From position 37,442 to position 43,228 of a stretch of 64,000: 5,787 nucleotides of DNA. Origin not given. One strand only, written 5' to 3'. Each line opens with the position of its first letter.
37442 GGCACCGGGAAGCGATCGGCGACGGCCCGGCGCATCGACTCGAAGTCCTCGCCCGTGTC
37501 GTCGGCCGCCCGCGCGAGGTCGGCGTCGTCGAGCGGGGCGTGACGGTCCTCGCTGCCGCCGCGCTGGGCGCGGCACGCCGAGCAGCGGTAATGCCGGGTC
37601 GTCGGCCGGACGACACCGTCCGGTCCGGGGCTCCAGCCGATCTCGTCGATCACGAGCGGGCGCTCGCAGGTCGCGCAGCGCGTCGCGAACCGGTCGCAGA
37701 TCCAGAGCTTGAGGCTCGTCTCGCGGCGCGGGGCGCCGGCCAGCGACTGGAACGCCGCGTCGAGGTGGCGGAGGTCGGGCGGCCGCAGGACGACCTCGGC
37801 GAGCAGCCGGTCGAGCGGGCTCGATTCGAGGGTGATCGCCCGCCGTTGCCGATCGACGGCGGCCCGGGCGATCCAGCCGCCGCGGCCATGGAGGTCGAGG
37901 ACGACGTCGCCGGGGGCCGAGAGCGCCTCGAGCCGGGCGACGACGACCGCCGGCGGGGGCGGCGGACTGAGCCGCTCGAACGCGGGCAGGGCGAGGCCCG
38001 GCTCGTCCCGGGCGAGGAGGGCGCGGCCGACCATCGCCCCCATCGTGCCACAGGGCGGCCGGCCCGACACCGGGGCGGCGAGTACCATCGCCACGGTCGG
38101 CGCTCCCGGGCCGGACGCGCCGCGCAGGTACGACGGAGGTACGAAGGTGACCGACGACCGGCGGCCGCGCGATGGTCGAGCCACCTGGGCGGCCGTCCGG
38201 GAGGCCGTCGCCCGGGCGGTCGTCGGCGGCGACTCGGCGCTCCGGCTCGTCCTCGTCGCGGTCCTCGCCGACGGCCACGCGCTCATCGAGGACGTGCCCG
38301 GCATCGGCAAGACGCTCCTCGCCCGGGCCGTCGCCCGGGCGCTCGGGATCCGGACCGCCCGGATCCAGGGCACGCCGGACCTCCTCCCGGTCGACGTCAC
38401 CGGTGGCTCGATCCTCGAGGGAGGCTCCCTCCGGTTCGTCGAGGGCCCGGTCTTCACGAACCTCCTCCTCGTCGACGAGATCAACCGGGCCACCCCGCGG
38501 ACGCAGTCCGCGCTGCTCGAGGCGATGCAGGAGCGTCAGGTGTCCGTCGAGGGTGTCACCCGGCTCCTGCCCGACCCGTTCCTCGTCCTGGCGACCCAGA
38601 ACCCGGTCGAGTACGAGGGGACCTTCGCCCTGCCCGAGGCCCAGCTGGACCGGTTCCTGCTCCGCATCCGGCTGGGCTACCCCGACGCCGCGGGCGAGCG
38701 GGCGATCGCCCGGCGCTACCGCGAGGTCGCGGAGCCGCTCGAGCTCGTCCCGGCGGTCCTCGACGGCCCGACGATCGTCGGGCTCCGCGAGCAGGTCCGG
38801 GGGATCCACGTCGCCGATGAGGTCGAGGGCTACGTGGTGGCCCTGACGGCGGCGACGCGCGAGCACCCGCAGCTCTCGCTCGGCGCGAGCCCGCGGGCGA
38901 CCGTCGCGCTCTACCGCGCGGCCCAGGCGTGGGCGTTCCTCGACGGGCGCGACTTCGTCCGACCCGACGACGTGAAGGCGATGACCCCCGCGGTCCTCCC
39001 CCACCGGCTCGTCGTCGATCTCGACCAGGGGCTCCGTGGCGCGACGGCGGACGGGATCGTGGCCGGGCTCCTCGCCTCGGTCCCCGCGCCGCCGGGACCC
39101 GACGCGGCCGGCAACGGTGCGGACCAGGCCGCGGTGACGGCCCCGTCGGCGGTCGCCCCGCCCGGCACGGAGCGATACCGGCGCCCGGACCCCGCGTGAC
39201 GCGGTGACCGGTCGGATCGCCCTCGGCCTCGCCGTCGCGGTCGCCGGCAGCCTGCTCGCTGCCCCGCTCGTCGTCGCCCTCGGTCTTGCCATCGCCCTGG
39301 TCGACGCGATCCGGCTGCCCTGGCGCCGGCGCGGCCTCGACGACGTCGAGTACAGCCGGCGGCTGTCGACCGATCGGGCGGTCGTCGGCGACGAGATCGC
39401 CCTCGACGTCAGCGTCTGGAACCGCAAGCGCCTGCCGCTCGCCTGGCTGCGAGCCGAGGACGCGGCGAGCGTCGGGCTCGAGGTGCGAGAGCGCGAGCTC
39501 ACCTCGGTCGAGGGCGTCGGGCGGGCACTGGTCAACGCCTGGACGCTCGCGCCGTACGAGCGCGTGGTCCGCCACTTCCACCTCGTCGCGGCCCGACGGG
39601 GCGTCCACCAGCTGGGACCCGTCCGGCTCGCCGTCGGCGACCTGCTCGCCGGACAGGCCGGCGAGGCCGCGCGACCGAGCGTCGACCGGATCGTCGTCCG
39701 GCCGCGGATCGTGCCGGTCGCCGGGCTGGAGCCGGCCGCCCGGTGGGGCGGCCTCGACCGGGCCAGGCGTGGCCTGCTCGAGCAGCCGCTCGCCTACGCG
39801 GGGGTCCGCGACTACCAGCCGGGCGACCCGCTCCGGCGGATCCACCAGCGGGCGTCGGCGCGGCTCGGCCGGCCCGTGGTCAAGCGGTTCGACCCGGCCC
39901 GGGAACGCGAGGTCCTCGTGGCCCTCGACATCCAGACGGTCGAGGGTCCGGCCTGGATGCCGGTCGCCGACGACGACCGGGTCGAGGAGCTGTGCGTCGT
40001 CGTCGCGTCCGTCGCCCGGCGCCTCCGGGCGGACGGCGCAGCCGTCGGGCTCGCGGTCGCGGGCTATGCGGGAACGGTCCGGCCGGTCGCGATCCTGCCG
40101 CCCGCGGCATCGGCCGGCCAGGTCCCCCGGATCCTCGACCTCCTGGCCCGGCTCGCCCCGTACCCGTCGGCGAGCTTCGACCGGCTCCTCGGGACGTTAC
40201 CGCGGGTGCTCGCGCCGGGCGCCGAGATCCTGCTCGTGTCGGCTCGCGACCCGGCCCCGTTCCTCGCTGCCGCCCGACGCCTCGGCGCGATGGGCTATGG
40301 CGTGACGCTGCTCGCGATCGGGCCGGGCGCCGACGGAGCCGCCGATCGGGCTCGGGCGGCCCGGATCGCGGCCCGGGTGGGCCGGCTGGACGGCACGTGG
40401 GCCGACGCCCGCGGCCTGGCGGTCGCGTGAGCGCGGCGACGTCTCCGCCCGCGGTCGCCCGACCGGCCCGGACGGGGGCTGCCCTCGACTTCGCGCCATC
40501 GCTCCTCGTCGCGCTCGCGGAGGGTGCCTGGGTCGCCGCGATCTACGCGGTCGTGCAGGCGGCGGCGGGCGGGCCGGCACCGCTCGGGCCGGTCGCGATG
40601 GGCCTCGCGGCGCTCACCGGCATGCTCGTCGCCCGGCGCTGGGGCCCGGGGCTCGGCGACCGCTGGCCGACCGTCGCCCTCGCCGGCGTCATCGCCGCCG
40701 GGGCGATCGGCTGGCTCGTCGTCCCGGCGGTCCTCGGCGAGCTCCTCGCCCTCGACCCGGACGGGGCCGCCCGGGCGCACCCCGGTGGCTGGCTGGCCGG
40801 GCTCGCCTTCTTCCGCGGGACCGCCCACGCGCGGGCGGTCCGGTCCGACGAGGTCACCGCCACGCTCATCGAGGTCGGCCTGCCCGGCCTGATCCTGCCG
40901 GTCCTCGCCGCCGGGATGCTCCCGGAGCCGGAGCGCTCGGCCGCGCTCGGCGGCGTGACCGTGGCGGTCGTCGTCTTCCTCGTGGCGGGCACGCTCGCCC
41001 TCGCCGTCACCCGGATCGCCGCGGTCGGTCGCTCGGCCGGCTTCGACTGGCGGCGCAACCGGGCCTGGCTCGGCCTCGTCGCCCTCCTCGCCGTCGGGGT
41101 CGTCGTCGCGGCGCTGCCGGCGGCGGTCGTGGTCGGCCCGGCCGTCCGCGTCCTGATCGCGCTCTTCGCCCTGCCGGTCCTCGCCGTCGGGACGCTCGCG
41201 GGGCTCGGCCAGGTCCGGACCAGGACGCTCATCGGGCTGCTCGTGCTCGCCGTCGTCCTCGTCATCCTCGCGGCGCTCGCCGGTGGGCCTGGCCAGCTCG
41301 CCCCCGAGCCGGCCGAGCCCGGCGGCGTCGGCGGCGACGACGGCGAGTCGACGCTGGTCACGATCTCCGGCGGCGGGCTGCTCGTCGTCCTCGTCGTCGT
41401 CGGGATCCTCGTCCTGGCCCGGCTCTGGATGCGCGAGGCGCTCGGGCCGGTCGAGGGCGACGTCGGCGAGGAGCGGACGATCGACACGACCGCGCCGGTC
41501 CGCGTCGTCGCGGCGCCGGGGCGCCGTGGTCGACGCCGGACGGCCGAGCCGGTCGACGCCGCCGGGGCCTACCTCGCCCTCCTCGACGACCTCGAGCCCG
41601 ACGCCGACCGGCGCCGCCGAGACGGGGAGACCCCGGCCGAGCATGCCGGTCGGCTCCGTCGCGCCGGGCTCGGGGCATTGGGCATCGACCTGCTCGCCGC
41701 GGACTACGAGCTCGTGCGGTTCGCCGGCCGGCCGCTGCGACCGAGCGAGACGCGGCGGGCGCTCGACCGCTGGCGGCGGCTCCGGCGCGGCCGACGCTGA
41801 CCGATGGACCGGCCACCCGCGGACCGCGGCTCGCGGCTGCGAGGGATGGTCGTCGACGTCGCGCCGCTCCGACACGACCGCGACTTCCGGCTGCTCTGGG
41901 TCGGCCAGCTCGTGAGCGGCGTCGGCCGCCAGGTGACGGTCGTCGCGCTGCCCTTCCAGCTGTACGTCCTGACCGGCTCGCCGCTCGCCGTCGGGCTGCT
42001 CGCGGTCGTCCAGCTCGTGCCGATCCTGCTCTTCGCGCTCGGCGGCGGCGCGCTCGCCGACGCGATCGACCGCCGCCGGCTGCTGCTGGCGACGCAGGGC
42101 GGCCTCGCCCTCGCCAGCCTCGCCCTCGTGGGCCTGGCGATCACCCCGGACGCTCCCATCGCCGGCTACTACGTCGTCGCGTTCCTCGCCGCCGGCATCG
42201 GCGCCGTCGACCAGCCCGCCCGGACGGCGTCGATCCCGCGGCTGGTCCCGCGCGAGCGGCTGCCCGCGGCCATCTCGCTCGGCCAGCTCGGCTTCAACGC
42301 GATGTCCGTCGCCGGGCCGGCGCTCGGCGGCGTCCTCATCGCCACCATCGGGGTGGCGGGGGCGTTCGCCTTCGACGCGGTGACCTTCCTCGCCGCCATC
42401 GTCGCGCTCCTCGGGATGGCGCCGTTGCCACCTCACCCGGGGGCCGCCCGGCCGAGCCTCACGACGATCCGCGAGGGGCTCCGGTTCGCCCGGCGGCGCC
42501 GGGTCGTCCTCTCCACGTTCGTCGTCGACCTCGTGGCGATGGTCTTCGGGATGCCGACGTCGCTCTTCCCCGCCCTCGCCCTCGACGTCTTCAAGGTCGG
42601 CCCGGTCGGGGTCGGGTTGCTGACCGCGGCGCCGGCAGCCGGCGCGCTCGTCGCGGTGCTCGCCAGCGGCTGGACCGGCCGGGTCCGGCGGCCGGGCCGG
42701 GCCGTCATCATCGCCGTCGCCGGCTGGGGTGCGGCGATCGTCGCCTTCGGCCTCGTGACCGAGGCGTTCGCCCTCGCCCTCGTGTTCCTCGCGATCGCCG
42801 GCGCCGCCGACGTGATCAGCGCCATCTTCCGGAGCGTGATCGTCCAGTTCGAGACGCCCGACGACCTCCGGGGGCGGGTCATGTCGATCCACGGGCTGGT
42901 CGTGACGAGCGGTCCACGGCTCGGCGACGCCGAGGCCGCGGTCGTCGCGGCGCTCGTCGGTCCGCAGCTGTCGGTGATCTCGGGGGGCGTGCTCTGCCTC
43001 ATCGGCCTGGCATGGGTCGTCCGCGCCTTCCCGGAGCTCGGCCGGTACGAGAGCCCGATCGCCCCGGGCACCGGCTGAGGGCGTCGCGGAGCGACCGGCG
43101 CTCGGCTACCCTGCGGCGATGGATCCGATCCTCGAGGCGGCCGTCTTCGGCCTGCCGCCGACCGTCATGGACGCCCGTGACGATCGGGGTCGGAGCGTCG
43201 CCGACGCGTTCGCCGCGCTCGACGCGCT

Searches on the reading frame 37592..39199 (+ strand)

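Call 46: search_protein_families(library=pfam, proteins=[window:37592-39199:+], max_evalue=0.001)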
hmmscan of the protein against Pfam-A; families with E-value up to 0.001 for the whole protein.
window:37592-39199:+ (535 aa): 6 families
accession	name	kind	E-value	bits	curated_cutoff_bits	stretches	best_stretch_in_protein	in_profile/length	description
PF07726.17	AAA_3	-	3.5e-55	185.9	27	1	229-357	1-131/131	ATPase family associated with various cellular activities (AAA)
PF17863.7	AAA_lid_2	-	6.4e-23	80.7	22.7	1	421-479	2-60/74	AAA lid domain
PF07728.20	AAA_5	-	8.4e-13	48.9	22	1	236-355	8-139/139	AAA domain (dynein-related subfamily)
PF00004.35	AAA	-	1.2e-06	29.5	21.2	1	236-360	7-128/131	ATPase family associated with various cellular activities (AAA)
PF20030.5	bpMoxR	-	1.1e-05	25.1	27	1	202-361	6-166/205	MoxR domain in the MoxR-vWA-beta-propeller ternary systems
PF00493.29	MCM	-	7.1e-05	22.5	23.3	1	201-340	31-175/224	MCM P-loop domain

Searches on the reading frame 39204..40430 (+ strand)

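Call 45: search_protein_families(library=pfam, proteins=[window:39204-40430:+], max_evalue=0.001)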
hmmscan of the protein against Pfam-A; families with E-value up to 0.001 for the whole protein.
window:39204-40430:+ (408 aa): 1 family
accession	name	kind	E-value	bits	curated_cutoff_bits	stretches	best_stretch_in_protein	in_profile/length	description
PF01882.25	DUF58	-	4e-12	46.2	23.4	1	201-344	2-139/216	Protein of unknown function DUF58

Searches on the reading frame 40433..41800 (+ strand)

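Call 45: search_protein_families(library=pfam, proteins=[window:40433-41800:+], max_evalue=0.001)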
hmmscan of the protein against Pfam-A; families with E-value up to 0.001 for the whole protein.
window:40433-41800:+ (455 aa): 1 family
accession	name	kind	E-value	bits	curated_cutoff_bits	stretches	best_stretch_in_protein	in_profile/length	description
PF13559.11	DUF4129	-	2.2e-10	40.9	24.8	1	379-448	1-69/69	Domain of unknown function (DUF4129)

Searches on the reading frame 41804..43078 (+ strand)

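Call 45: search_protein_families(library=pfam, proteins=[window:41804-43078:+], max_evalue=0.001)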
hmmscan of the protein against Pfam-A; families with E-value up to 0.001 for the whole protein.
window:41804-43078:+ (424 aa): 2 families
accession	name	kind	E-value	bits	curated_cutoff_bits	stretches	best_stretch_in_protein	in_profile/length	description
PF05977.19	MFS_3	-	1.7e-44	152.6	27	1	19-406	4-391/524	Transmembrane secretion effector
PF07690.21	MFS_1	-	3.7e-34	118.6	33.4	1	31-370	1-342/347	Major Facilitator Superfamily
